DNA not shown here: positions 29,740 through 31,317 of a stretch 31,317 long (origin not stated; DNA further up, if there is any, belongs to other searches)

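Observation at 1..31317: Paralogous protease plus pilin-signal-adhesin modules flank the ribosomal superoperon, with patchy near-identical DNA about 29.8 kb apart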

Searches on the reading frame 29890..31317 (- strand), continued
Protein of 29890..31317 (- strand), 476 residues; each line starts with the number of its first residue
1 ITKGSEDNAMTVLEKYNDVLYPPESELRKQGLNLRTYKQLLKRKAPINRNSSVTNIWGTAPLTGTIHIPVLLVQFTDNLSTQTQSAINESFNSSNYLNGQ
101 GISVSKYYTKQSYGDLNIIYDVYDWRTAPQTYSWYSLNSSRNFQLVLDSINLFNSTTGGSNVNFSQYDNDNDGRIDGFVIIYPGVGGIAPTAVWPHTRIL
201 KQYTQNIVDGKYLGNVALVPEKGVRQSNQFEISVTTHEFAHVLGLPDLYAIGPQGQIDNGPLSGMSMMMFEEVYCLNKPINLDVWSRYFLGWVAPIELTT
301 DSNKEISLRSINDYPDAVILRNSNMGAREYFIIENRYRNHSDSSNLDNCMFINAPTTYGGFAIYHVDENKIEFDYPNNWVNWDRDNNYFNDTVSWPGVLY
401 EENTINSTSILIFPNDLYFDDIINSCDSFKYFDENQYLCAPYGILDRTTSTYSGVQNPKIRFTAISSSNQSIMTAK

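Call 68: predict_structure(alignment_id=A1)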
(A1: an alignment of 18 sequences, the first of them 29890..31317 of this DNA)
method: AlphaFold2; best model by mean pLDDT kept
length: 476 residues; sequences in the alignment: 18
mean_pLDDT: 54.5   pTM: 0.46
mean pLDDT of the five models: 54.5, 52.1, 51.9, 51.4, 51.0
residues with pLDDT >= 90: 11; 70-90: 116; 50-70: 146; < 50: 203
segments of 3 or more residues with pLDDT < 50: 1-21, 41-63, 95-115, 244-282, 349-354, 374-457
pLDDT, mean of each block of 10 residues (from residue 1): 27 37 61 64 41 34 63 90 82 53 35 51 88 84 81 61 69 71 78 66 54 71 64 52 42 30 27 32 54 68 76 70 69 70 53 52 63 46 38 36 25 28 29 27 28 40 68 76
secondary structure, 60 per line:
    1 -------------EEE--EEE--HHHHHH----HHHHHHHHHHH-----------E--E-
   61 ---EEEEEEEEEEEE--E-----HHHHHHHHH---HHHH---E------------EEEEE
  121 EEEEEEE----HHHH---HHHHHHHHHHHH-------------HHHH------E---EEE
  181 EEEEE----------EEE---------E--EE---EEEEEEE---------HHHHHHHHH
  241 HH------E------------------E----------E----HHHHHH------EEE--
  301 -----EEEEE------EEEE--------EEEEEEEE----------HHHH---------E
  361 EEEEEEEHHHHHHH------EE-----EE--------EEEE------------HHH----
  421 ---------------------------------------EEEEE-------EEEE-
elements in order: E14-16 E19-21 H24-29 H34-44 E64-75 H84-92 H96-99 E116-127 H132-135 H139-150 H164-167 E178-185 E196-198 E216-222 H232-242 H284-289 E296-298 E306-310 E317-320 E329-336 H347-350 E360-367 H368-374 E398-401 E460-464 E472-475

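Call 70: fold_search(model_id=the predicted structure, library=pdb)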
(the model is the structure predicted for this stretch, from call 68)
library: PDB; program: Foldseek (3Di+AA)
matches with E <= 10: 204; with E <= 0.001: 3
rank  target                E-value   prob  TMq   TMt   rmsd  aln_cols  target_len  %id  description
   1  4yu5_B                3.9e-09  1.00  0.31  0.23  15.1       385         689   17  Crystal structure of selenomethionine variant of Bacillus anthracis immune inhibitor A2 peptidase zymogen (released 2015-10-28)
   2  4yu6_A                3.6e-08  1.00  0.29  0.20  10.5       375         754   19  Crystal structure of Bacillus anthracis immune inhibitor A2 peptidase zymogen (released 2015-10-28)
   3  4yu6_B                4.2e-08  1.00  0.29  0.21  11.5       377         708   18  Crystal structure of Bacillus anthracis immune inhibitor A2 peptidase zymogen (released 2015-10-28)
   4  6z2o                  1.2e-03  0.75  0.20  0.26  15.8       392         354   10  Crystal structure of wild type OgpA from Akkermansia muciniphila in P 21 21 21 (released 2020-09-30)
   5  6z2d                  9.3e-03  0.44  0.20  0.26  16.5       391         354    9  Crystal structure of wild type OgpA from Akkermansia muciniphila in P 41 21 2 (released 2020-09-30)
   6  7pol_A                1.7e-02  0.63  0.20  0.26  21.5       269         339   12  Crystal structure of profragilysin-3 (proBFT-3) from Bacteroides fragilis in complex with flumequine (released 2022-09-14)
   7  8df2_A                2.3e-01  0.12  0.21  0.25  15.0       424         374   10  The structure of the 'ALT' construct of the Amuc_1438 glycopeptidase (released 2022-08-31)
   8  2w42_A                2.6e-01  0.13  0.15  0.17  12.2       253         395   12  THE STRUCTURE OF A PIWI PROTEIN FROM ARCHAEOGLOBUS FULGIDUS COMPLEXED WITH A 16NT DNA DUPLEX. (released 2008-12-09)
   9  9vx1_D                2.8e-01  0.06  0.14  0.13  14.8       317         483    9  The cryo-EM structure of gRNA-bound SPARDA complex (released 2026-01-14)
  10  8dek_B                3.0e-01  0.16  0.26  0.28  12.0       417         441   10  The structure of the glycopeptidase catalytic domain including the linker of Amuc_1438 (released 2022-08-31)
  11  2nub                  3.0e-01  0.14  0.19  0.14  12.5       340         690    7  Structure of Aquifex aeolicus Argonuate (released 2007-02-06)
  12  8ok9_A                3.0e-01  0.10  0.15  0.16  13.4       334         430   10  Heterodimeric complex of Archaeoglobus fulgidus Argonaute protein Af1318 (AfAgo) with DNA and AfAgo-N protein containi (released 2024-01-24)
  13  9qbp_B                3.5e-01  0.10  0.18  0.19  12.2       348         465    8  Crystal structure of Enhydrobacter aerosaccus apo SPARDA complex (released 2025-12-17)
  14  2f8s_A                4.2e-01  0.12  0.12  0.09  12.6       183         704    9  Crystal structure of Aa-Ago with externally-bound siRNA (released 2006-10-31)
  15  9vx1_A                4.2e-01  0.04  0.13  0.13  14.8       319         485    9  The cryo-EM structure of gRNA-bound SPARDA complex (released 2026-01-14)
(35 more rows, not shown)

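Call 73: find_encoding_contigs(protein=P0024, flank=10000, max_places=1)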
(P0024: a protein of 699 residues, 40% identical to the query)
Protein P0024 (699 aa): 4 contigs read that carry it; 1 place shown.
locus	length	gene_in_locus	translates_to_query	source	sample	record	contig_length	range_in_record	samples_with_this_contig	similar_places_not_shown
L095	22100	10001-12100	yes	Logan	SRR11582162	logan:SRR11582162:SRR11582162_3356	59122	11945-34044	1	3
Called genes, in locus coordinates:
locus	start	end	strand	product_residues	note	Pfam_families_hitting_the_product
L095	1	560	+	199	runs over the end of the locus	PF02676:TYW3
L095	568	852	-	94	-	-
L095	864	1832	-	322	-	PF01145:Band_7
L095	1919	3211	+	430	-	PF04123:DUF373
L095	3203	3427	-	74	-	-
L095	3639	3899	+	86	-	PF05239:PRC (weak)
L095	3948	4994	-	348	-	-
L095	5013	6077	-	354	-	-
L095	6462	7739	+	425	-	PF00009:GTP_EFTU, PF01926:MMR_HSR1 (faint), PF03144:GTP_EFTU_D2, PF03143:GTP_EFTU_D3, PF22594:GTP-eEF1A_C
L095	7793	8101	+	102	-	PF00338:Ribosomal_S10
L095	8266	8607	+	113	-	-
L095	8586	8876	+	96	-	-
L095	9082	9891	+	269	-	-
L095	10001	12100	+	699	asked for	PF05547:Peptidase_M6 (weak)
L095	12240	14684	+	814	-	PF04021:Class_IIIsignal (faint), PF18998:Flg_new_2, PF13287:Fn3_assoc, PF13290:CHB_HEX_C_1, PF13287:Fn3_assoc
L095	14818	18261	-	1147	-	PF03833:PolC_DP2_N, PF24844:PolC_DP2_central, PF24846:PolC_DP2_cat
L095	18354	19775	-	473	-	PF00149:Metallophos, PF04042:DNA_pol_E_B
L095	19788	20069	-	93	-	PF03685:UPF0147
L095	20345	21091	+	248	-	PF01925:TauE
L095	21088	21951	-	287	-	PF01591:6PF2K (weak), PF01926:MMR_HSR1, PF02421:FeoB_N, PF06858:NOG1 (faint)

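Call 74: find_encoding_contigs(protein=P0035, flank=10000, max_places=1)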
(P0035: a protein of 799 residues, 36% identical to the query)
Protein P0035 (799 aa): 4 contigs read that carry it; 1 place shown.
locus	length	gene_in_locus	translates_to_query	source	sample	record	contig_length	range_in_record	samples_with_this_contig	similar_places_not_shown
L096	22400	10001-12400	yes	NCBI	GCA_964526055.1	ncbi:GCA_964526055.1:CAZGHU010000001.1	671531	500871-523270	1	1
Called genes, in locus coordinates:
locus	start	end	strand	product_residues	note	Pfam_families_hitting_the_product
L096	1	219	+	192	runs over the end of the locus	PF13793:Pribosyltran_N, PF00156:Pribosyltran, PF14572:Pribosyl_synth (weak)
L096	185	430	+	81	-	-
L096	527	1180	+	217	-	-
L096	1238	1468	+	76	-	-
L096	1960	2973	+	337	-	PF13290:CHB_HEX_C_1, PF13287:Fn3_assoc, PF13290:CHB_HEX_C_1, PF13287:Fn3_assoc, PF13290:CHB_HEX_C_1, PF13287:Fn3_assoc, PF13290:CHB_HEX_C_1 (weak)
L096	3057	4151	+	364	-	PF13290:CHB_HEX_C_1, PF13287:Fn3_assoc, PF19081:Ig_7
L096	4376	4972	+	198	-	-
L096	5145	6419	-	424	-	PF27218:MJ0043_C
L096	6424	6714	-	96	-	-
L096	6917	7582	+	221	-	PF27325:MJ0538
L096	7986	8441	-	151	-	PF13462:Thioredoxin_4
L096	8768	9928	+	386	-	-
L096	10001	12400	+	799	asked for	PF05547:Peptidase_M6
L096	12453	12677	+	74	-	PF15919:HicB_lk_antitox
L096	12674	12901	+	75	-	PF07927:HicA_toxin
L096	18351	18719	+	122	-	PF04021:Class_IIIsignal (weak)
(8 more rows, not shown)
